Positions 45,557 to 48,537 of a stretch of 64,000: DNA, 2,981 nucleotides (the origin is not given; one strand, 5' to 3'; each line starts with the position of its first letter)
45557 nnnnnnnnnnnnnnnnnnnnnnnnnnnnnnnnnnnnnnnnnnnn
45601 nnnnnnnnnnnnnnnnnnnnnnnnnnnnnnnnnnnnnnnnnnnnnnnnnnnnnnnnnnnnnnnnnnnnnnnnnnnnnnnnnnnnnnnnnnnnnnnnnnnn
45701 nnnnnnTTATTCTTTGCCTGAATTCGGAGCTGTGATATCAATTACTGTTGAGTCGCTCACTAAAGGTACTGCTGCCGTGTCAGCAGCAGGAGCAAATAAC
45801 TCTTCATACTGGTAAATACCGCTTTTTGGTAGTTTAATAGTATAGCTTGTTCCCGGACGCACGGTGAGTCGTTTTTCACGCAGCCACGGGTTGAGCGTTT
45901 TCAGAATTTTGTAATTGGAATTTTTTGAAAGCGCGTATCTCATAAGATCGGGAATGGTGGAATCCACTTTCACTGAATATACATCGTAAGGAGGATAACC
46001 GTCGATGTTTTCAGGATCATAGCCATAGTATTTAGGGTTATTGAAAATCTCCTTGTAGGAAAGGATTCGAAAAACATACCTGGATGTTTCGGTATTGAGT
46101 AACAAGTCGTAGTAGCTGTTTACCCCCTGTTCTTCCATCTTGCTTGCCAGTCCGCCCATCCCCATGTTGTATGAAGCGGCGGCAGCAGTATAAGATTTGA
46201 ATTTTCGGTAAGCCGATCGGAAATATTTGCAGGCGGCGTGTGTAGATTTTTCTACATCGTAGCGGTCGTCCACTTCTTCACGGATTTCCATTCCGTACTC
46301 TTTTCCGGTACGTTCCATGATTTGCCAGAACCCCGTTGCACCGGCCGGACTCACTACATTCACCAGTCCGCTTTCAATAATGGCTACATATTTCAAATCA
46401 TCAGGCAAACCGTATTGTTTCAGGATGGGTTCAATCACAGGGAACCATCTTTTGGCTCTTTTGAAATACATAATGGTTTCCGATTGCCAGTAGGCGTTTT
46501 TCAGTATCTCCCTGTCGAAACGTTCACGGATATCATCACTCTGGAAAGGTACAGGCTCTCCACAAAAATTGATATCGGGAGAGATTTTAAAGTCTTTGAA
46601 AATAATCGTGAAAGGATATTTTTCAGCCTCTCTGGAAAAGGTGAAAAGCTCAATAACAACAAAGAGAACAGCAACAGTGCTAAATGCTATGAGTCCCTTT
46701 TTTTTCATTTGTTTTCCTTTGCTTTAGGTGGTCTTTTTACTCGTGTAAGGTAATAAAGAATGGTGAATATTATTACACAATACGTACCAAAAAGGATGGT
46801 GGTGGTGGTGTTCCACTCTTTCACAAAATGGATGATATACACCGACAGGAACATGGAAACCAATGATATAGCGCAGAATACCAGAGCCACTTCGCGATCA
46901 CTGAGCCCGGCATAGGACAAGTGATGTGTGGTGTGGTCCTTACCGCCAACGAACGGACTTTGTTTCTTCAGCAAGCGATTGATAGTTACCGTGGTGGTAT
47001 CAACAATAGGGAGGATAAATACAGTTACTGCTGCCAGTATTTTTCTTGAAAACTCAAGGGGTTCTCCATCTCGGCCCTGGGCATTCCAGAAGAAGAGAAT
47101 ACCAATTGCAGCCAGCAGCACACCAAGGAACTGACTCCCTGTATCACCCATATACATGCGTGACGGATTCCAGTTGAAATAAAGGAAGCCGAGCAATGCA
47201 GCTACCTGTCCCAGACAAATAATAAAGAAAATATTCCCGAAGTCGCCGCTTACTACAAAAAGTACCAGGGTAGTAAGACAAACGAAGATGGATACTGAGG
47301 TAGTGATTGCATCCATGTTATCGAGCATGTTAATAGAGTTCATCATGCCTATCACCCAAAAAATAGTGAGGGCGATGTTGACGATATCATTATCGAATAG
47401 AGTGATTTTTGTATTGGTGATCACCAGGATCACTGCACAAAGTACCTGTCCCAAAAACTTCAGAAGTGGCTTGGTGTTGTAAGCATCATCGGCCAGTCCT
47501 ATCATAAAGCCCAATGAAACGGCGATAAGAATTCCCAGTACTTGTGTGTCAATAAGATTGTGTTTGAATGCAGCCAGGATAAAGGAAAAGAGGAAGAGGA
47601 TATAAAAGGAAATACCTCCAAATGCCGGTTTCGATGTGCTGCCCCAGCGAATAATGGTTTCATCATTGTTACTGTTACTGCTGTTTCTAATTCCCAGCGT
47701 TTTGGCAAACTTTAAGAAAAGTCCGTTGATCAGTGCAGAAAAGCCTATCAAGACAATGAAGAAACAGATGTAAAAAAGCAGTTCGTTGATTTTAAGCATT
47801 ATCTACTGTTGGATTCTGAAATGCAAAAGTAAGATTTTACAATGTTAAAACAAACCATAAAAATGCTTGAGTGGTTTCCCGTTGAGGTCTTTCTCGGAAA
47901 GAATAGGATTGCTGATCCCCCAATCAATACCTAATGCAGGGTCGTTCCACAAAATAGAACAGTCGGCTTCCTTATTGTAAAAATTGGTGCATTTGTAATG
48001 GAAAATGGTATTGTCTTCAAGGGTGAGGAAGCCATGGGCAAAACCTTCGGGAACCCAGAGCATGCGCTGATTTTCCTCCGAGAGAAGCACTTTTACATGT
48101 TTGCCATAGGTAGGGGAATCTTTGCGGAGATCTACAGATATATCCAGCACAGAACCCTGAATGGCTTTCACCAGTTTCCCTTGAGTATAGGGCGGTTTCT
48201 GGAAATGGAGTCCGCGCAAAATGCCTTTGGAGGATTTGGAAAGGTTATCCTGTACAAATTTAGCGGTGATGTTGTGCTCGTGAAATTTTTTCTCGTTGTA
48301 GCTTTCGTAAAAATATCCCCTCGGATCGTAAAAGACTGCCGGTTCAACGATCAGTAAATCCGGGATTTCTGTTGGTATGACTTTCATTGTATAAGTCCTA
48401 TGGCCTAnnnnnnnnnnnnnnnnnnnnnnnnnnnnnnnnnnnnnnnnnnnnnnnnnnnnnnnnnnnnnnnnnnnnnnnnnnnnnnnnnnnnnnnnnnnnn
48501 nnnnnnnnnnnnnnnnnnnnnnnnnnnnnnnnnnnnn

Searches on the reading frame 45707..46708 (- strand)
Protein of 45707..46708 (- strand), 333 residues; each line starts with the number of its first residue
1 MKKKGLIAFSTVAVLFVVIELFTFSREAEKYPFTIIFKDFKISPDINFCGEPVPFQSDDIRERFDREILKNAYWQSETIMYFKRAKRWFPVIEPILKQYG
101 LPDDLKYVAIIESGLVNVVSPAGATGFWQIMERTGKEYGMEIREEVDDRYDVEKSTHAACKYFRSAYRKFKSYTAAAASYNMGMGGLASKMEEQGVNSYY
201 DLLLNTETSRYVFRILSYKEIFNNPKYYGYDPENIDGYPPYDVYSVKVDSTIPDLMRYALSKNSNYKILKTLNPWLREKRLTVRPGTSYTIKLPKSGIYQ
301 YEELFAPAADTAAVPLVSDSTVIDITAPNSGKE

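Call 61: search_protein_families(library=pfam, proteins=[window:45707-46708:-], max_evalue=0.00001)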
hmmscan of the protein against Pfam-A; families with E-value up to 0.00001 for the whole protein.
window:45707-46708:- (333 aa): 1 family
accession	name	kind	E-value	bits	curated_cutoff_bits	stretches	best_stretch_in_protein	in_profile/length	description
PF01464.25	SLT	-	1.5e-19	70.2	21.3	1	96-195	8-109/117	Transglycosylase SLT domain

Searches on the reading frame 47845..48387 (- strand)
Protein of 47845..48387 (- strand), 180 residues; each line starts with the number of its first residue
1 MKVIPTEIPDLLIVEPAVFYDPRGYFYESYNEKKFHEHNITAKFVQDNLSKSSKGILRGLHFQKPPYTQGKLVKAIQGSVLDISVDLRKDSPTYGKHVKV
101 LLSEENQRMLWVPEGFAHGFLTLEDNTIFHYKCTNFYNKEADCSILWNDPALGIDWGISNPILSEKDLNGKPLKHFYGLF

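Call 24: find_encoding_contigs(protein=window:47845-48387:-, flank=4000, max_places=10)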
Protein window:47845-48387:- (180 aa): 1 contig read that carries it; 1 place shown.
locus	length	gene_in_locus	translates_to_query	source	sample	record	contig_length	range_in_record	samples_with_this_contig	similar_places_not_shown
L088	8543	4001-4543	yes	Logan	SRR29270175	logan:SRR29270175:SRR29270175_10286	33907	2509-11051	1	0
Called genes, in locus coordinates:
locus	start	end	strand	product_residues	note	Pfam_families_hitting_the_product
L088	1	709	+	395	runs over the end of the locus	PF13439:Glyco_transf_4, PF13477:Glyco_trans_4_2, PF13579:Glyco_trans_4_4, PF00534:Glycos_transf_1, PF13692:Glyco_trans_1_4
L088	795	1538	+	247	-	PF02563:Poly_export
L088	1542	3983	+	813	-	-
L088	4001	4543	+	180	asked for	PF00908:dTDP_sugar_isom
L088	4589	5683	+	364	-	PF00953:Glycos_transf_4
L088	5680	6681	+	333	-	PF01464:SLT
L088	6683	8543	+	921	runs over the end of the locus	PF00005:ABC_tran (faint), PF02463:SMC_N (faint), PF03193:RsgA_GTPase (faint), PF13191:AAA_16 (faint), PF13555:AAA_29 (faint), PF20703:nSTAND1 (faint), PF17760:UvrA_inter, PF17755:UvrA_DNA-bind, +1 more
